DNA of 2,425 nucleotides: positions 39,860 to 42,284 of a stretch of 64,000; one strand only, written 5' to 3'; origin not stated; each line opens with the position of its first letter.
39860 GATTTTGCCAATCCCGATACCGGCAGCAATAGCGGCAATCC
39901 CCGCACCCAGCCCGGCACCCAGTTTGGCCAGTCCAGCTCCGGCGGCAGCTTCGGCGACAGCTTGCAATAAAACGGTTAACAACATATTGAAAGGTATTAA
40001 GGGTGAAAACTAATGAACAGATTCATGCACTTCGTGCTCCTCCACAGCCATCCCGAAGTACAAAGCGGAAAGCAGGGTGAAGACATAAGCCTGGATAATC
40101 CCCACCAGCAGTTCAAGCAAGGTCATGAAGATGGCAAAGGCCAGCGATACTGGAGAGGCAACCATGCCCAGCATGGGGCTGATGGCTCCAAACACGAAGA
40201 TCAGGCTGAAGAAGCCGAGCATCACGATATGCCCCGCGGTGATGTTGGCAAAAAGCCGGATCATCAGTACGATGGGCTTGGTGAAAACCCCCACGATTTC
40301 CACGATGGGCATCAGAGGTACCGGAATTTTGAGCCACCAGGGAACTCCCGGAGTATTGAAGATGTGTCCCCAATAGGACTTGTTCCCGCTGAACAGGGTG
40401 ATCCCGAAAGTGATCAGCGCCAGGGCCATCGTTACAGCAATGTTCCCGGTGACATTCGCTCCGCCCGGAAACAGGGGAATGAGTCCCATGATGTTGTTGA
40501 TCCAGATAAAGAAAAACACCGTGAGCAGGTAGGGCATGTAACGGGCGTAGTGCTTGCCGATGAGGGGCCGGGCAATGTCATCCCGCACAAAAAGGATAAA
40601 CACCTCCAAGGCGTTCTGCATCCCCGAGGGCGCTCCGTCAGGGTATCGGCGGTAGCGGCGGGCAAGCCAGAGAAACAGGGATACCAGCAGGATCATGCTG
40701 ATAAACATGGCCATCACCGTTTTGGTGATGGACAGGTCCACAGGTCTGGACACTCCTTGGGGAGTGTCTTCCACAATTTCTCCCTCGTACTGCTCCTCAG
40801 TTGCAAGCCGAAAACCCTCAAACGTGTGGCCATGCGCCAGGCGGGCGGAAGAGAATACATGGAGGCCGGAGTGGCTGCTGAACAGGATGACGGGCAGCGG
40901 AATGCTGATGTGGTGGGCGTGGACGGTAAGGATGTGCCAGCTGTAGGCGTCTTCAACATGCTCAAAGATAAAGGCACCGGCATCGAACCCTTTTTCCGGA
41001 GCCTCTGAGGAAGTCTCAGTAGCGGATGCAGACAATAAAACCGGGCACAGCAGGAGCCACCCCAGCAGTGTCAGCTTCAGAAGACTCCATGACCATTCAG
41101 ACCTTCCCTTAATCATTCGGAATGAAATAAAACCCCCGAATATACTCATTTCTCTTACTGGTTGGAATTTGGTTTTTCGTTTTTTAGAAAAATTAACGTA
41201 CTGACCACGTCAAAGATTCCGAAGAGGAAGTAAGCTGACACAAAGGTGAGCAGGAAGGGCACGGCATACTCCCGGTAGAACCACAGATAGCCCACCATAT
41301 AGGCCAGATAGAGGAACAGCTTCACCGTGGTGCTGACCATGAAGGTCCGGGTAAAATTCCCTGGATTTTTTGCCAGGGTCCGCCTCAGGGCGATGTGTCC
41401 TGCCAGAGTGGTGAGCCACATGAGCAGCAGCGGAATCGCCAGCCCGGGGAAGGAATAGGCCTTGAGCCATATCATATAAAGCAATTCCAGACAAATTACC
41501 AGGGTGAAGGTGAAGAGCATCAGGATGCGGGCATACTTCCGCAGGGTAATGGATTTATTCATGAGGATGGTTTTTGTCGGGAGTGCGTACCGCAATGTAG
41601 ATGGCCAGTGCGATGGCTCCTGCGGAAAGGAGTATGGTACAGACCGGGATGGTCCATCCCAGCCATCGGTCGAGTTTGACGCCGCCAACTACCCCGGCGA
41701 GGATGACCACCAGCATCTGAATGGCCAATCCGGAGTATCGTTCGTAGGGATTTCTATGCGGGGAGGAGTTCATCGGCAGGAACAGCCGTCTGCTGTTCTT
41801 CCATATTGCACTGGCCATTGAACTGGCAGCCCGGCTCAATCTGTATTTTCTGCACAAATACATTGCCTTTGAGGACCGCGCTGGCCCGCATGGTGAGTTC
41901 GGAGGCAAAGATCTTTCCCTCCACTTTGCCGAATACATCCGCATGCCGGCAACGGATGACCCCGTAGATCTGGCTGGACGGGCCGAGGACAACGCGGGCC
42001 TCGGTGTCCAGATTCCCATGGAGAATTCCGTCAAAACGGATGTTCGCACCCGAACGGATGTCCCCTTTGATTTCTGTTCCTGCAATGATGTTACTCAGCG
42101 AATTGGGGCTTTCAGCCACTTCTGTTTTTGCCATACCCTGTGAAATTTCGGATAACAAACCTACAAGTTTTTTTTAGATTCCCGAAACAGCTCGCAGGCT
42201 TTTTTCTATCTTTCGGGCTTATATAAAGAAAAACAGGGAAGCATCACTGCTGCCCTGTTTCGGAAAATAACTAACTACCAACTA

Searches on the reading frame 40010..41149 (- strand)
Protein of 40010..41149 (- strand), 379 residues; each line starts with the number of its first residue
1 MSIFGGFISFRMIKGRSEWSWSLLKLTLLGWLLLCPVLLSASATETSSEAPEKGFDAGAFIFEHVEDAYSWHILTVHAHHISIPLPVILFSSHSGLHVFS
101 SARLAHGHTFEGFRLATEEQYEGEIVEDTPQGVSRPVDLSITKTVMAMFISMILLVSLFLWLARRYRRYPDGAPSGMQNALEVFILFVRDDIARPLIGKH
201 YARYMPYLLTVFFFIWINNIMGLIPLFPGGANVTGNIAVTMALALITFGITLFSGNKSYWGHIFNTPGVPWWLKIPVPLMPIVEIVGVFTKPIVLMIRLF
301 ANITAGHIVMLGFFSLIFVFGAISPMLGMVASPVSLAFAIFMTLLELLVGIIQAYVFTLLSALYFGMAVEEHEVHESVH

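Call 6: search_protein_families(library=pfam, proteins=[window:40010-41149:-])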
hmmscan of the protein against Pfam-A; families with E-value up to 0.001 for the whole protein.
window:40010-41149:- (379 aa): 1 family
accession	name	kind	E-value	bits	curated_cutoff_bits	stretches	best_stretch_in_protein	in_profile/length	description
PF00119.25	ATP-synt_A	-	9.4e-60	202.6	33.9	1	146-365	2-216/217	ATP synthase A chain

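Call 15: find_related_loci(query=window:40010-41149:-, collection=genome_contigs, flank=5000)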
Query window:40010-41149:- (379 aa) in genome_contigs; peptide patterns used: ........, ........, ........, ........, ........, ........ (x = any residue, [..] = any of these).
408 stretches matched a pattern; 374 encode a relative of the query (tblastn E <= 1e-3); the best 80 are kept; 80 distinct loci.
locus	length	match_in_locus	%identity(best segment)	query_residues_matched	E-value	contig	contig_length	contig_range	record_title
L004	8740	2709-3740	60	34-373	1e-133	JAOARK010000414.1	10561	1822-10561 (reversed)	MAG: Schleiferiaceae bacterium isolate McBI.9 contig_155434, whole genome shotgun sequence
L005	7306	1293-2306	60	41-374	2e-132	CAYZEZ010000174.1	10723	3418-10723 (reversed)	MAG TPA_asm: uncultured Bacteroides sp. isolate binchicken_co150_186 genome assembly, contig: NODE_14987_length_10723_co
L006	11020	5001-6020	59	41-372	4e-130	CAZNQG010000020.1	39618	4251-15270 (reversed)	MAG TPA_asm: uncultured Bacteroides sp. isolate SRP323688_co1_235 genome assembly, contig: NODE_1858_length_39618_cov_7.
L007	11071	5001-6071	57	25-373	1e-129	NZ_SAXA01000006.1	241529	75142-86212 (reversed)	Ancylomarina salipaludis strain SHSM-M15 6, whole genome shotgun sequence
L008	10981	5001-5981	61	52-372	1e-129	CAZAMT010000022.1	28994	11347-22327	MAG TPA_asm: uncultured Bacteroidales bacterium isolate binchicken_co8_368 genome assembly, contig: NODE_2149_length_289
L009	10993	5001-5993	60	45-372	1e-129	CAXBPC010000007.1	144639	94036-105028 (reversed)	MAG TPA_asm: uncultured Marinifilaceae bacterium isolate ERR2762185_concoct_55 genome assembly, contig: ERZ3422319.151,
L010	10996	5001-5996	57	43-371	4e-128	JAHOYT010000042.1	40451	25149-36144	MAG: Bacteroidales bacterium isolate CORE_19_RING_Bin_00002 c_000000000106, whole genome shotgun sequence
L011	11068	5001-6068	56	25-372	1e-127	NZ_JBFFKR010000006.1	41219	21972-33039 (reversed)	MAG: Ancylomarina sp. isolate Mix_mud18.2022.04.105 k141_898893_length_41219_cov_33.8915, whole genome shotgun sequence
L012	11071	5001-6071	56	25-373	9e-128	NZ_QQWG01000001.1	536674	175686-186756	Ancylomarina euxinus strain M1P NODE_1_length_536674_cov_60.8108, whole genome shotgun sequence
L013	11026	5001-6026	58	35-372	1e-127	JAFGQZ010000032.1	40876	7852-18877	MAG: Bacteroidales bacterium isolate Zod_Metabat.800 k87_3471949, whole genome shotgun sequence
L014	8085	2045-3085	61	26-373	2e-127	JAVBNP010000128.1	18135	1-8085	MAG: Bacteroidales bacterium isolate EPI_MAG_00084 c_000002448628, whole genome shotgun sequence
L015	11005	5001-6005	59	42-372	4e-127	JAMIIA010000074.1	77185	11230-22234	MAG: Bacteroidales bacterium isolate RA_AS_maxbin.060 k201_1115898, whole genome shotgun sequence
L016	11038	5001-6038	58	45-372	1e-126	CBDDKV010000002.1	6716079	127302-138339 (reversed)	MAG: Bacteroidales bacterium isolate 9480fe01-225e-458e-b31c-9252802a2ee0 genome assembly, contig: contig_2, whole genom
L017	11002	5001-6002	58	41-372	4e-126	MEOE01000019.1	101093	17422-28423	MAG: Bacteroidetes bacterium GWF2_33_16 gwf2_scaffold_261, whole genome shotgun sequence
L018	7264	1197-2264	57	28-372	8e-126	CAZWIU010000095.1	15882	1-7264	MAG TPA_asm: uncultured Bacteroidales bacterium isolate SRP167436_co1_197 genome assembly, contig: NODE_5943_length_1588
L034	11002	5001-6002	56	38-369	1e-120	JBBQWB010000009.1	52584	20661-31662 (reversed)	MAG: Bacteroidales bacterium isolate Co_metawrap_2037 Cmw_2037_k141_12254981_length_52584_cov_11.9507, whole genome shot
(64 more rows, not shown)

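Call 27: search_protein_families(library=pfam, proteins=[L013:2797-3795:+, L013:1859-2800:+, L012:2726-3343:+, L034:1085-3712:+])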
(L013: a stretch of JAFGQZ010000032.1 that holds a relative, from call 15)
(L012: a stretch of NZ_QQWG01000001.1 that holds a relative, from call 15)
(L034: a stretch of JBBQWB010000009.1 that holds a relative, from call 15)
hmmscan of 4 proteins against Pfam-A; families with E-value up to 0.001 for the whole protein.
L013:2797-3795:+ (332 aa): 4 families
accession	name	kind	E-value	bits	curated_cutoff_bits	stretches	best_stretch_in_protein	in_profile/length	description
PF08541.16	ACP_syn_III_C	-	1.2e-30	106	26.6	1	241-327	2-90/90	3-Oxoacyl-[acyl-carrier-protein (ACP)] synthase III C terminal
PF08545.16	ACP_syn_III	-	5.3e-27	94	24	1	110-187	1-79/80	3-Oxoacyl-[acyl-carrier-protein (ACP)] synthase III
PF00108.29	Thiolase_N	-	4.3e-06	26.7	26.4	1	55-154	23-123/260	Thiolase, N-terminal domain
PF08392.18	FAE1_CUT1_RppA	-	5.2e-06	26.4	27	1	43-149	71-178/290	FAE1/Type III polyketide synthase-like protein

L013:1859-2800:+ (313 aa): 1 family
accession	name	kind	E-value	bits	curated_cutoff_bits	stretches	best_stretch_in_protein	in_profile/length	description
PF02504.20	FA_synthesis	-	1.5e-82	277.8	29.1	1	1-303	1-321/324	Fatty acid synthesis protein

L012:2726-3343:+ (205 aa): 3 families
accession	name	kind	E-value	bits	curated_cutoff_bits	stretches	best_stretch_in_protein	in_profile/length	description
PF00255.25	GSHPx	-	1.1e-41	141.3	27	1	25-131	1-107/108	Glutathione peroxidase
PF00578.27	AhpC-TSA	-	1.6e-08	35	26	1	22-114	2-87/124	AhpC/TSA family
PF08534.16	Redoxin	-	0.0001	22.6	26.6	0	20-113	1-90/148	Redoxin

L034:1085-3712:+ (875 aa): 3 families
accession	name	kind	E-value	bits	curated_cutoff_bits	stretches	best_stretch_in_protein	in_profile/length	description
PF13174.12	TPR_6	-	2.5e-09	37.6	26.3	0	560-591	2-32/33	Tetratricopeptide repeat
PF13181.12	TPR_8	-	4.2e-06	26.9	25.7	0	241-272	2-33/34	Tetratricopeptide repeat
PF09976.15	TPR_21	-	5e-06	26.8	25.5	0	83-230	31-173/193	Tetratricopeptide repeat-like domain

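Call 35: find_homologous_proteins(query=window:40010-41149:-, max_evalue=1e-60)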
Query window:40010-41149:- (379 aa): 7970 proteins with E <= 1e-60 among 8000 candidates; the best 120 are listed.
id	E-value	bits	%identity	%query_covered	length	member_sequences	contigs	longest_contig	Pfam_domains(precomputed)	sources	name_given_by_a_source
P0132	1.6e-247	839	100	100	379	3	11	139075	PF28541.1,PF00119.26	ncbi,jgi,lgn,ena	-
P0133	2.0e-164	566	74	93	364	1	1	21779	PF28541.1,PF00119.26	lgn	-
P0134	8.4e-163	560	79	83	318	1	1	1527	PF28541.1,PF00119.26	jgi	jgi:F-type H+-transporting ATPase subunit a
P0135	2.0e-136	473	63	92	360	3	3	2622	PF28541.1,PF00119.26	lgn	-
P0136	5.3e-136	472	63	90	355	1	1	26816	PF28541.1,PF00119.26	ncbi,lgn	-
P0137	1.1e-135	471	61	88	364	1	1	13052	PF28541.1,PF00119.26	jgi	jgi:F-type H+-transporting ATPase subunit a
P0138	1.6e-134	467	64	89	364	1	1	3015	PF28541.1,PF00119.26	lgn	-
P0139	1.9e-134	467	64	85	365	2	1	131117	PF28541.1,PF00119.26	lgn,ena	-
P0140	3.2e-134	466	62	87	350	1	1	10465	PF28541.1,PF00119.26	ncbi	-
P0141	1.7e-133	464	64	86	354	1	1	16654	PF28541.1,PF00119.26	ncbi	-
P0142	2.2e-133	463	64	90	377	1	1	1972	PF28541.1,PF00119.26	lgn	-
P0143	5.6e-133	462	65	87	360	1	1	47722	PF28541.1,PF00119.26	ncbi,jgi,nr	ncbi:MAG: F0F1 ATP synthase subunit A [Chlorobi bacterium]|nr:F0F1 ATP synthase subunit A [Chlorobio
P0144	6.0e-133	462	63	87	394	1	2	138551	PF28541.1,PF00119.26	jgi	-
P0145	9.3e-133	461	63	87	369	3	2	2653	PF28541.1,PF00119.26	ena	-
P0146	1.1e-132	461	62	89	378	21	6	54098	PF28541.1,PF00119.26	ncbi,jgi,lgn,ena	-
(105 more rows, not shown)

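Call 36: find_encoding_contigs(protein=P0139, flank=4000, max_places=2)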
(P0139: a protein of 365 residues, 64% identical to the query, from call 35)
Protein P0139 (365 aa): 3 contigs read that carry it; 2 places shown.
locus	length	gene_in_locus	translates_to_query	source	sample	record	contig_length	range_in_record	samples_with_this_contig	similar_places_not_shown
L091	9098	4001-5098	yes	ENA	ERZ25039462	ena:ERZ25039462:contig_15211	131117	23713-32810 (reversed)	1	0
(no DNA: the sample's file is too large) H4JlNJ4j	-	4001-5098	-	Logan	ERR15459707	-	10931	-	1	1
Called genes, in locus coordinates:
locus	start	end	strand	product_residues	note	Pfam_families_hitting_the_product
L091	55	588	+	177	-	PF02620:YceD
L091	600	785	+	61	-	PF01783:Ribosomal_L32p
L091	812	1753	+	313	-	PF02504:FA_synthesis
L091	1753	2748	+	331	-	PF00108:Thiolase_N (weak), PF08545:ACP_syn_III, PF08541:ACP_syn_III_C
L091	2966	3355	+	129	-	PF04519:Bactofilin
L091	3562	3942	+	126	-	-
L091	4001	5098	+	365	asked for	PF28541:DUF8433, PF00119:ATP-synt_A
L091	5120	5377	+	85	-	PF00137:ATP-synt_C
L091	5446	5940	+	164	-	PF00430:ATP-synt_B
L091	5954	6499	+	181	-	PF00213:OSCP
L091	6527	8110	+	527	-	PF02874:ATP-synt_ab_N, PF00006:ATP-synt_ab, PF00306:ATP-synt_ab_C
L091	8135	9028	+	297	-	PF00231:ATP-synt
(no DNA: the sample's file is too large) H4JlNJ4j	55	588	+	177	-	PF02620:YceD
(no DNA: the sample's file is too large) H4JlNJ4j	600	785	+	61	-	PF01783:Ribosomal_L32p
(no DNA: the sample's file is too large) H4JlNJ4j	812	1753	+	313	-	PF02504:FA_synthesis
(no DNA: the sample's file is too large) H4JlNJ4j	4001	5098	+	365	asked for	PF28541:DUF8433, PF00119:ATP-synt_A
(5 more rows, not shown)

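Call 37: find_encoding_contigs(protein=P0136, flank=4000, max_places=2)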
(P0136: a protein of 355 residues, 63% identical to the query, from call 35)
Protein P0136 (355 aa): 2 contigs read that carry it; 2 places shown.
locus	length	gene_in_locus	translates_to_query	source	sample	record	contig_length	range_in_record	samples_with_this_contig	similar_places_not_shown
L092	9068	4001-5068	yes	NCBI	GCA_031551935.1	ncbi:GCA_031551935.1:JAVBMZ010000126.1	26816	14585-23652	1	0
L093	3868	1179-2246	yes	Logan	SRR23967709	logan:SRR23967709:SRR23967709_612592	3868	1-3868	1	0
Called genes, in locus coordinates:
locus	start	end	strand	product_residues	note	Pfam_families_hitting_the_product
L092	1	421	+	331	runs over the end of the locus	PF08544:GHMP_kinases_C (faint), PF00288:GHMP_kinases_N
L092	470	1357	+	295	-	PF00483:NTP_transferase, PF12804:NTP_transf_3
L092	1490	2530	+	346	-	PF19580:Exo_endo_phos_3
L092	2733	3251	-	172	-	PF13689:DUF4154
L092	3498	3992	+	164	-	-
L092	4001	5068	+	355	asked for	PF28541:DUF8433, PF00119:ATP-synt_A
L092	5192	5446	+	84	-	PF00137:ATP-synt_C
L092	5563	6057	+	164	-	PF00430:ATP-synt_B, PF28068:Scy (weak)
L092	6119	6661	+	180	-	PF00213:OSCP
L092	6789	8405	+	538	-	PF02874:ATP-synt_ab_N, PF00006:ATP-synt_ab, PF00306:ATP-synt_ab_C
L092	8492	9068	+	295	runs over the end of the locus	PF00231:ATP-synt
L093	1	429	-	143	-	?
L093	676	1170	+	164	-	-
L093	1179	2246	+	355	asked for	PF28541:DUF8433, PF00119:ATP-synt_A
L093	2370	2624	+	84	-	PF00137:ATP-synt_C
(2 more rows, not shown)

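Call 38: find_encoding_contigs(protein=P0143, flank=4000, max_places=2)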
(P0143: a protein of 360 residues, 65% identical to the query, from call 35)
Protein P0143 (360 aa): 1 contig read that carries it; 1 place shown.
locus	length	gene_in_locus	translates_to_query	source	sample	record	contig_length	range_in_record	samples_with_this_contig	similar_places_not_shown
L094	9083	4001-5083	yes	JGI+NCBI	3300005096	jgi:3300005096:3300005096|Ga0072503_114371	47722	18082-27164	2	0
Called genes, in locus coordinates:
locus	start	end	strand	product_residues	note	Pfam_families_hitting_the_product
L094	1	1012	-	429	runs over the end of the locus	PF18962:Por_Secre_tail (faint)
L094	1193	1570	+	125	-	PF04519:Bactofilin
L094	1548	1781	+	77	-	PF09527:ATPase_gene1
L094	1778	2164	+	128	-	-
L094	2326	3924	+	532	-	PF16980:CitMHS_2, PF03600:CitMHS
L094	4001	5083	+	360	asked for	PF28541:DUF8433, PF00119:ATP-synt_A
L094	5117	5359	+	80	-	PF00137:ATP-synt_C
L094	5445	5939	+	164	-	PF00430:ATP-synt_B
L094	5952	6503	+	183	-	PF00213:OSCP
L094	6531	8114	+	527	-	PF02874:ATP-synt_ab_N, PF00006:ATP-synt_ab, PF00306:ATP-synt_ab_C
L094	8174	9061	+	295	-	PF00231:ATP-synt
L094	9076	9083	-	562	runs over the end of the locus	PF02690:Na_Pi_cotrans, PF01895:PhoU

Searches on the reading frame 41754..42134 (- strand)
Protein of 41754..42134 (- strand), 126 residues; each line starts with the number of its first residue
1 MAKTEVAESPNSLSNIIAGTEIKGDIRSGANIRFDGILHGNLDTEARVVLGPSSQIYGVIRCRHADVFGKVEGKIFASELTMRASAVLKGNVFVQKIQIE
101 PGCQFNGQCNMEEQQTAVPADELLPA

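Call 6: search_protein_families(library=pfam, proteins=[window:41754-42134:-])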
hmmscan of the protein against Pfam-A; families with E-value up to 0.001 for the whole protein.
window:41754-42134:- (126 aa): 1 family
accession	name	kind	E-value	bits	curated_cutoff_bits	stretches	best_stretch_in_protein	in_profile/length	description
PF04519.19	Bactofilin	-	2.8e-24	85.6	27.9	1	16-109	3-97/98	Polymer-forming cytoskeletal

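Call 9: find_homologous_proteins(query=window:41754-42134:-, max_evalue=1e-10)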
Query window:41754-42134:- (126 aa): 2 proteins with E <= 1e-10 among 15 candidates.
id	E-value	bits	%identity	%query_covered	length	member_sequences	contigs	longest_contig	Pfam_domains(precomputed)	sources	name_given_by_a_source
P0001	6.4e-76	270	100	100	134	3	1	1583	PF04519.20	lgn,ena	-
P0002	1.1e-53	198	78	90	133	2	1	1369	PF04519.20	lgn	-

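Call 11: find_encoding_contigs(protein=P0002, flank=5000)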
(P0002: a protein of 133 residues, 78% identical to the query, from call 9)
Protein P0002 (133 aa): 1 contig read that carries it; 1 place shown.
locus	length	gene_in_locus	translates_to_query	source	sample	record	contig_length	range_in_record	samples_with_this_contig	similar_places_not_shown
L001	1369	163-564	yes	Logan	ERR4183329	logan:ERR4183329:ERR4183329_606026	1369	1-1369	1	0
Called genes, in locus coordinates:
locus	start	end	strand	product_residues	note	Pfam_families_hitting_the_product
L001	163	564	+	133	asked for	PF04519:Bactofilin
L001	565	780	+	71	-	PF09527:ATPase_gene1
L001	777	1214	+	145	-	-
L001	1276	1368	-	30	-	?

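Call 12: find_encoding_contigs(protein=P0001, flank=5000)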
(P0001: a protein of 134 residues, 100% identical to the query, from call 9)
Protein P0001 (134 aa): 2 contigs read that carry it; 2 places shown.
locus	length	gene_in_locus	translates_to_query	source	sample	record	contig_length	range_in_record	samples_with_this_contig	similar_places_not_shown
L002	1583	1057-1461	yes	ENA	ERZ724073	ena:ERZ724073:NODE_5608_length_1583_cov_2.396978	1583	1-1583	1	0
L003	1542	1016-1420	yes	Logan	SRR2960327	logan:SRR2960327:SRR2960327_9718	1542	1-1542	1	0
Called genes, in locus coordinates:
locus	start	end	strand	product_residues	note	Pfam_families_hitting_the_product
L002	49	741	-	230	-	-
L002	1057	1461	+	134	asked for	PF04519:Bactofilin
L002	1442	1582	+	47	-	?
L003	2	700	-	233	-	?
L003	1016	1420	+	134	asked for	PF04519:Bactofilin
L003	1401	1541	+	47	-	?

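Call 19: find_related_loci(query=A2, collection=metagenome_contigs, flank=3000)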
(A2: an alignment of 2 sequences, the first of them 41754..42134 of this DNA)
Query A2 (126 aa) in metagenome_contigs; peptide patterns used: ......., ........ (x = any residue, [..] = any of these).
125 stretches matched a pattern, but none encodes a relative of the query by tblastn (E <= 1e-3).

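Call 55: search_protein_families(library=ncbifam, proteins=[window:41754-42134:-], max_evalue=0.00001)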
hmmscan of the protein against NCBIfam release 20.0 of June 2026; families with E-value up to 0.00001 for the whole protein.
window:41754-42134:- (126 aa): 0 families
